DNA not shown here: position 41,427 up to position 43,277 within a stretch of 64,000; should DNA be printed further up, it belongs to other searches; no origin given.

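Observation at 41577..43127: Single-polypeptide CdaA-CdaR fusion (c-di-AMP cyclase plus YbbR-domain regulator) adjacent to a PBP5-type D,D-carboxypeptidase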

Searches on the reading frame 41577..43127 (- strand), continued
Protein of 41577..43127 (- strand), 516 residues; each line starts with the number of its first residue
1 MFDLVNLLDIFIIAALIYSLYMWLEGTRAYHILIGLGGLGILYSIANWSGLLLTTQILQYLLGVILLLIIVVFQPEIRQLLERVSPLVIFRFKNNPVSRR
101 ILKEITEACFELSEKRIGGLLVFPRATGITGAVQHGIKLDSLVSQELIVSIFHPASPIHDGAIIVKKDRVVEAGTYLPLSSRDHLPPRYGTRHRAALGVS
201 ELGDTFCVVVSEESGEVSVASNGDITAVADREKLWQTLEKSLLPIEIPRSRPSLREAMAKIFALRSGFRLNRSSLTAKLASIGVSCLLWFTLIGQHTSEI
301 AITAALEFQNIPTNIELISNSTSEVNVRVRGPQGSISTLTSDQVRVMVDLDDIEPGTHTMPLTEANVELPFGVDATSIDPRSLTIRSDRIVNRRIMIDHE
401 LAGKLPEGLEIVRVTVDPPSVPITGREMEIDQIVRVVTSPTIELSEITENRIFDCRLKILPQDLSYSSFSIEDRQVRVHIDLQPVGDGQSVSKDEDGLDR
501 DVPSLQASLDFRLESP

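Call 46: predict_structure(alignment_id=A2)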
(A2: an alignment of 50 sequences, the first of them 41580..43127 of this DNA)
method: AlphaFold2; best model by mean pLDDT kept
length: 516 residues; sequences in the alignment: 50
mean_pLDDT: 75.5   pTM: 0.38
mean pLDDT of the five models: 75.5, 75.1, 74.7, 72.1, 70.8
residues with pLDDT >= 90: 52; 70-90: 330; 50-70: 71; < 50: 63
segments of 3 or more residues with pLDDT < 50: 83-94, 245-252, 262-272, 487-516
pLDDT, mean of each block of 10 residues (from residue 1): 66 71 64 76 76 81 83 69 49 60 91 92 74 73 91 90 87 87 81 90 86 90 86 88 53 51 43 65 75 67 87 82 85 75 87 86 87 85 88 85 80 84 85 84 81 84 67 76 60 32 38 38
secondary structure, 60 per line:
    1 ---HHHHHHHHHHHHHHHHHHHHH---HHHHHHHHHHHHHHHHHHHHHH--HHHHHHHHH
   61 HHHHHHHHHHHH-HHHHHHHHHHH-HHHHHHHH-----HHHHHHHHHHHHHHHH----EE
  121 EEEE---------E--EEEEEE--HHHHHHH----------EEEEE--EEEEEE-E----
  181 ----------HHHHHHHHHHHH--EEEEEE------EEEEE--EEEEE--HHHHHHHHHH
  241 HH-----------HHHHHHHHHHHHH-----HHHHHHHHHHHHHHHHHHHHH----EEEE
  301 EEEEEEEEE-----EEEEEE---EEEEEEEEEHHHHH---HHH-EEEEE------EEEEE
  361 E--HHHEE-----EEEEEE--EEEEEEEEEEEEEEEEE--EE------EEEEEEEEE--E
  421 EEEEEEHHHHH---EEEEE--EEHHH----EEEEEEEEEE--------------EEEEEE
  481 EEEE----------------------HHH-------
elements in order: H4-24 H28-49 H52-72 H74-84 H86-93 H99-114 E119-124 E137-142 H145-151 E162-166 E169-174 H191-202 E205-210 E217-221 E224-228 H231-242 H254-266 H272-292 E297-309 E315-320 E324-332 H333-337 E345-349 E356-361 E374-379 E382-398 E409-417 E420-426 H427-431 E435-439 E451-460 E475-484

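Call 48: fold_search(model_id=the predicted structure, library=pdb)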
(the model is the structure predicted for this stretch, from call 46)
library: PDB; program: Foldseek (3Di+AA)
matches with E <= 10: 332; with E <= 0.001: 77
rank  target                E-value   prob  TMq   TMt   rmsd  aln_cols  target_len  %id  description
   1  8c4n_A                3.6e-16  1.00  0.27  0.89   1.5       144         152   38  CdaA-AMP complex (released 2023-06-07)
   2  6hvn_B                4.5e-16  1.00  0.27  0.86   1.5       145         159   37  CdaA-APO Y187A Mutant (released 2019-06-05)
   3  6huw_A                7.1e-16  1.00  0.26  0.89   1.5       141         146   43  Crystal structure of CdaA from Bacillus subtilis (released 2019-10-30)
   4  7dg0_A                7.5e-16  1.00  0.28  0.90   1.2       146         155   39  Structure and function of Diadenylate cyclase DacM in Mycoplasma ovipneumoniae (released 2021-11-17)
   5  8s4c_B                7.9e-16  1.00  0.28  0.86   4.8       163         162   34  CdaA-H04 complex (released 2024-06-19)
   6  8ohf_B                8.4e-16  1.00  0.26  0.87   1.5       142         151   43  PanDDA analysis group deposition -- CdaA in complex with fragment F2X-Entry F04 (released 2024-04-03)
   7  4rv7_B                8.9e-16  1.00  0.28  0.89   2.4       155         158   36  Characterization of an essential diadenylate cyclase (released 2015-01-28)
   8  8s48_A                8.9e-16  1.00  0.28  0.89   2.4       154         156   36  CdaA-C11 complex (released 2024-06-19)
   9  8ogk_B                9.4e-16  1.00  0.27  0.88   1.4       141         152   43  Crystal structure of CdaA from Bacillus subtilis co-crystallized with DMSO (released 2024-03-27)
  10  8c4p_A                9.4e-16  1.00  0.28  0.81   2.5       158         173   35  CdaA-compound 7 complex (released 2023-06-07)
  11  8c4j_A                1.0e-15  1.00  0.28  0.91   2.0       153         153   36  CdaA-compound 4 complex (released 2023-06-07)
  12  8ogk_A                1.2e-15  1.00  0.27  0.87   1.4       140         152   44  Crystal structure of CdaA from Bacillus subtilis co-crystallized with DMSO (released 2024-03-27)
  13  6gyy_B                1.2e-15  1.00  0.27  0.91   1.4       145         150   37  Crystal structure of DacA from Staphylococcus aureus, N166C/T172C double mutant (released 2019-01-23)
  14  6hvn_A                1.3e-15  1.00  0.28  0.79   1.9       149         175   36  CdaA-APO Y187A Mutant (released 2019-06-05)
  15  8c4q_A                1.4e-15  1.00  0.28  0.84   4.4       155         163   37  CdaA-Apo (released 2023-06-07)
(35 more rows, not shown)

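Call 49: search_solved_structures(query=A2, max_evalue=1)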
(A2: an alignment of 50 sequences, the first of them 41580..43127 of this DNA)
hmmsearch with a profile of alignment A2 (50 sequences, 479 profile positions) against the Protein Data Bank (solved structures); distinct sequences matched with E-value up to 1: 30.
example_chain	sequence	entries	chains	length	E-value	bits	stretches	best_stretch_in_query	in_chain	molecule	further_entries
9g69_C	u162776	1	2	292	2.1e-68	234.3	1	13-257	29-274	Diadenylate cyclase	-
6huw_A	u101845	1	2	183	6.9e-55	189.7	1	101-260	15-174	Diadenylate cyclase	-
7ojs_H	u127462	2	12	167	1.9e-54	188.3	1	105-260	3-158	Cyclic di-AMP synthase CdaA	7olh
9g0g_A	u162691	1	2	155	2e-53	184.9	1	103-249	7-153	Cyclic di-AMP synthase CdaA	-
8ogk_A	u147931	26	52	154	2.5e-53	184.6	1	103-248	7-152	Cyclic di-AMP synthase CdaA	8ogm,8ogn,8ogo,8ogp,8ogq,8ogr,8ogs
6gyw_A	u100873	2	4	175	1.9e-52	181.7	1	101-255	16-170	Diadenylate cyclase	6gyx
6gyy_A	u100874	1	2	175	3.5e-52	180.8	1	101-255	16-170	Diadenylate cyclase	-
6hvl_A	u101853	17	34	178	7.2e-52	179.8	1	97-263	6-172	Diadenylate cyclase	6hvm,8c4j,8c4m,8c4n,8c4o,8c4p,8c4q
4rv7_A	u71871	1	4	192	1.3e-51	179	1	100-263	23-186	Diadenylate cyclase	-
6hvn_A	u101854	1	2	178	6.3e-51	176.7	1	97-263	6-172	Diadenylate cyclase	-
8ofg_A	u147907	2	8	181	2.3e-50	174.8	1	104-261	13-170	Diadenylate cyclase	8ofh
8ofo_AAA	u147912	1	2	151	3.2e-49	171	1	103-244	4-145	Diadenylate cyclase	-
2fb5_A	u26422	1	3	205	5.2e-47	163.8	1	83-232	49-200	hypothetical Membrane Spanning Protein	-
7l8n_A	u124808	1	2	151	1.7e-46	162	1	104-241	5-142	Diadenylate cyclase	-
7dg0_A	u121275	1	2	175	2.7e-44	154.8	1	103-259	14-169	DAC domain-containing protein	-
4qdy_A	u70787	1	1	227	4.4e-07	32.1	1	294-453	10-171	conserved hypothetical protein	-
2l3u_A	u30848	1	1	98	7.7e-07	31.3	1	298-385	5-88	YbbR family protein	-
5hqh_A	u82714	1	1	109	1.3e-06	30.5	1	289-395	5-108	Lmo2119 protein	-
2kxy_A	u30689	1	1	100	0.00011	24.2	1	385-477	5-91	Uncharacterized protein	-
2kpu_A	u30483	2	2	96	0.00027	22.9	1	297-387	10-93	YbbR family protein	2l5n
3lyw_A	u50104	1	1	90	0.00028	22.8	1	298-387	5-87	YbbR family protein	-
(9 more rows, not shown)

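Call 55: list_cluster_members(proteins=[P0001, P0032, P0039])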
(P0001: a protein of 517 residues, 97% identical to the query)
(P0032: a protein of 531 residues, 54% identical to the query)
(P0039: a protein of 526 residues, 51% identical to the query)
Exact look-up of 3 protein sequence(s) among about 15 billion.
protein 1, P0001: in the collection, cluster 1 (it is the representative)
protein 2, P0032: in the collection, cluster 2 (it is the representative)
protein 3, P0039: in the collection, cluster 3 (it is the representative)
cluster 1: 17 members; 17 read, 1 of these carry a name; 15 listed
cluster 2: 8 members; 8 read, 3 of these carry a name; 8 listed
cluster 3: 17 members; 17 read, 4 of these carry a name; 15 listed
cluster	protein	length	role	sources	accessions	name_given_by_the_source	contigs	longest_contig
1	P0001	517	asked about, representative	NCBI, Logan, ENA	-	-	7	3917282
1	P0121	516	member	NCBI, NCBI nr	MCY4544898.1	MAG: diadenylate cyclase CdaA [Gemmatimonadetes bacterium] | diadenylate cyclase CdaA [Gemmatimonadota bacterium]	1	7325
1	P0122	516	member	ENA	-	-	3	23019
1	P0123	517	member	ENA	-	-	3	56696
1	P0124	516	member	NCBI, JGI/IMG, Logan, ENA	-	-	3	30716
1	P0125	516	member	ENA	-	-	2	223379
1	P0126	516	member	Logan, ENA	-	-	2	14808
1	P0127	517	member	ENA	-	-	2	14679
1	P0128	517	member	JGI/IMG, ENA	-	-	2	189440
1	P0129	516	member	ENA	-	-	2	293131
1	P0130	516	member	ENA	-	-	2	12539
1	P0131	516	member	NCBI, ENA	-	-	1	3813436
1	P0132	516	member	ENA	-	-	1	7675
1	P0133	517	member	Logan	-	-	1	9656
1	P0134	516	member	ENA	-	-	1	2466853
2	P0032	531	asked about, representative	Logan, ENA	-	-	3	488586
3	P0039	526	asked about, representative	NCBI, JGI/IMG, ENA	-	-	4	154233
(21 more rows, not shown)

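Call 61: search_protein_representatives(alignment_id=A2)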
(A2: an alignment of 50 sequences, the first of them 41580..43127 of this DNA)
Query: 50 sequences, 479 profile positions. Proteins with E-value up to 0.001 (for the whole library): 33952; up to 1e-10: 21832; up to 1e-30: 5230. The best 150 are listed.
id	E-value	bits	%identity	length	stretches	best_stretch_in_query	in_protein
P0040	7.5e-199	677.7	-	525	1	5-477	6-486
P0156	6.9e-175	598.7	-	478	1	4-477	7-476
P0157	3.9e-154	530.3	-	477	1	3-477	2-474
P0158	6.0e-153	526.3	-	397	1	4-390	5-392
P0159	2.5e-149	514.4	-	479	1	3-475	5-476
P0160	6.7e-149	513.0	-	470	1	9-477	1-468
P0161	4.5e-146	503.7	-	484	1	6-477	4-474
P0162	1.2e-145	502.3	-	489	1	3-477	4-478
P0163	3.8e-145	500.6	-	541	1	1-475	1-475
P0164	6.4e-143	493.3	-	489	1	6-472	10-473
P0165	1.0e-142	492.6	-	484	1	5-477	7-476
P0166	2.8e-142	491.2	-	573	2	2-388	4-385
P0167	3.9e-141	487.4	-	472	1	8-462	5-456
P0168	4.1e-141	487.3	-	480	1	5-475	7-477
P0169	3.7e-139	480.9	-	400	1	7-388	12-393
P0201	5.2e-117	407.9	-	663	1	3-473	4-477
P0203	1.3e-116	406.5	-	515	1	8-477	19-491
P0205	2.0e-116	405.9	-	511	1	3-375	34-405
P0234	6.0e-109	381.2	-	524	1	5-476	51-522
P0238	2.7e-108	379.1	-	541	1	7-477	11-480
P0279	1.3e-103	363.7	-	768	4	7-247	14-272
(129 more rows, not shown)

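Call 62: find_encoding_contigs(protein=P0041, flank=6000, max_places=1)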
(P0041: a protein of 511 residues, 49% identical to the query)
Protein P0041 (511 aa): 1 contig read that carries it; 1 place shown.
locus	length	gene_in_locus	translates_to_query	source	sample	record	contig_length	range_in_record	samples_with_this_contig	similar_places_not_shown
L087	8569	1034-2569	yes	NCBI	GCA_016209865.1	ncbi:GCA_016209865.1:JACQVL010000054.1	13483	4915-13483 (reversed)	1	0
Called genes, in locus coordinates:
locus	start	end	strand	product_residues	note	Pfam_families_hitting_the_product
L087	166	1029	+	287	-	PF01435:Peptidase_M48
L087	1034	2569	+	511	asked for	PF02457:DAC, PF07949:YbbR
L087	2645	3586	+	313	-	PF00768:Peptidase_S11, PF13354:Beta-lactamase2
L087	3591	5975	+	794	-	PF00912:Transgly, PF17092:PCB_OB (weak), PF00905:Transpeptidase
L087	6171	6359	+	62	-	-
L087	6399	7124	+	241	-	PF13709:DUF4159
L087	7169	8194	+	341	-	PF00226:DnaJ, PF01556:DnaJ_C, PF15777:Anti-TRAP (faint)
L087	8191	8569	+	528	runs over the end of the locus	PF05552:MS_channel_1st_1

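Call 63: find_encoding_contigs(protein=P0043, flank=6000, max_places=1)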
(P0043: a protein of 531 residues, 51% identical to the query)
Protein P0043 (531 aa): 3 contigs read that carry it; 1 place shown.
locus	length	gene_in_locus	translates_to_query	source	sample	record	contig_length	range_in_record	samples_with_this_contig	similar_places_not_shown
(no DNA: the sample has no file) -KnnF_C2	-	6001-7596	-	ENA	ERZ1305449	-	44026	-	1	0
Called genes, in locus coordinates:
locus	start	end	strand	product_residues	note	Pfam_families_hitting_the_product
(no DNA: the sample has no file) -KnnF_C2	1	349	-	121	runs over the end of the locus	PF16363:GDP_Man_Dehyd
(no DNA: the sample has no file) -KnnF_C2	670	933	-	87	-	PF01370:Epimerase, PF16363:GDP_Man_Dehyd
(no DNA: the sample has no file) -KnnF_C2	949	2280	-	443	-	PF08421:Methyltransf_13, PF13489:Methyltransf_23, PF08241:Methyltransf_11 (weak), PF08484:Methyltransf_14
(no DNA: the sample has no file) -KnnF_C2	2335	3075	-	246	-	PF00535:Glycos_transf_2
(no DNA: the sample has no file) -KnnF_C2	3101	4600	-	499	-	-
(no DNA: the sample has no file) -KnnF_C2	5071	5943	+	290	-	PF01435:Peptidase_M48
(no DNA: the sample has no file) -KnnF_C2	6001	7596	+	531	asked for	PF19293:CdaA_N (weak), PF02457:DAC, PF07949:YbbR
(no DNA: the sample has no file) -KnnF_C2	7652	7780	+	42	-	-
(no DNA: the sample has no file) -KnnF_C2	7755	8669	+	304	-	PF00768:Peptidase_S11, PF13354:Beta-lactamase2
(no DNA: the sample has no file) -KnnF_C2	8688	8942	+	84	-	-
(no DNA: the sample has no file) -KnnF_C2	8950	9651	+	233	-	PF13709:DUF4159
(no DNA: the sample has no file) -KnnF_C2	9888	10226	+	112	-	-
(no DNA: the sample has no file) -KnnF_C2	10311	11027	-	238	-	?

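Call 64: find_encoding_contigs(protein=P0036, flank=6000, max_places=1)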
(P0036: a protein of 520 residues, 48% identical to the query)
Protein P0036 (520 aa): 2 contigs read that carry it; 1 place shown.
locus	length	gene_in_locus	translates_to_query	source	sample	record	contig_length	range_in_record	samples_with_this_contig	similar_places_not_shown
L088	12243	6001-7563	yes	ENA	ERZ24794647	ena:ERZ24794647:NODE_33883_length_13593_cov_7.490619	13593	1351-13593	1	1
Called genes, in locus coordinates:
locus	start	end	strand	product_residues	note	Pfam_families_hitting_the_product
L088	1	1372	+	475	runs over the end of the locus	PF01547:SBP_bac_1, PF13416:SBP_bac_8, PF13531:SBP_bac_11, PF13343:SBP_bac_6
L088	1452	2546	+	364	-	PF00005:ABC_tran, PF13304:AAA_21 (faint), PF08402:TOBE_2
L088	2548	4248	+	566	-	PF00528:BPD_transp_1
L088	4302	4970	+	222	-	PF04367:DUF502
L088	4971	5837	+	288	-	PF01435:Peptidase_M48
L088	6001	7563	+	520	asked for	PF02457:DAC, PF07949:YbbR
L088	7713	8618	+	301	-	PF00768:Peptidase_S11, PF13354:Beta-lactamase2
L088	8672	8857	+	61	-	-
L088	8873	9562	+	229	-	PF13709:DUF4159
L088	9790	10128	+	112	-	-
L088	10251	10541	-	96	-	-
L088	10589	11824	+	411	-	PF07690:MFS_1, PF11700:ATG22, PF07690:MFS_1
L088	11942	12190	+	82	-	-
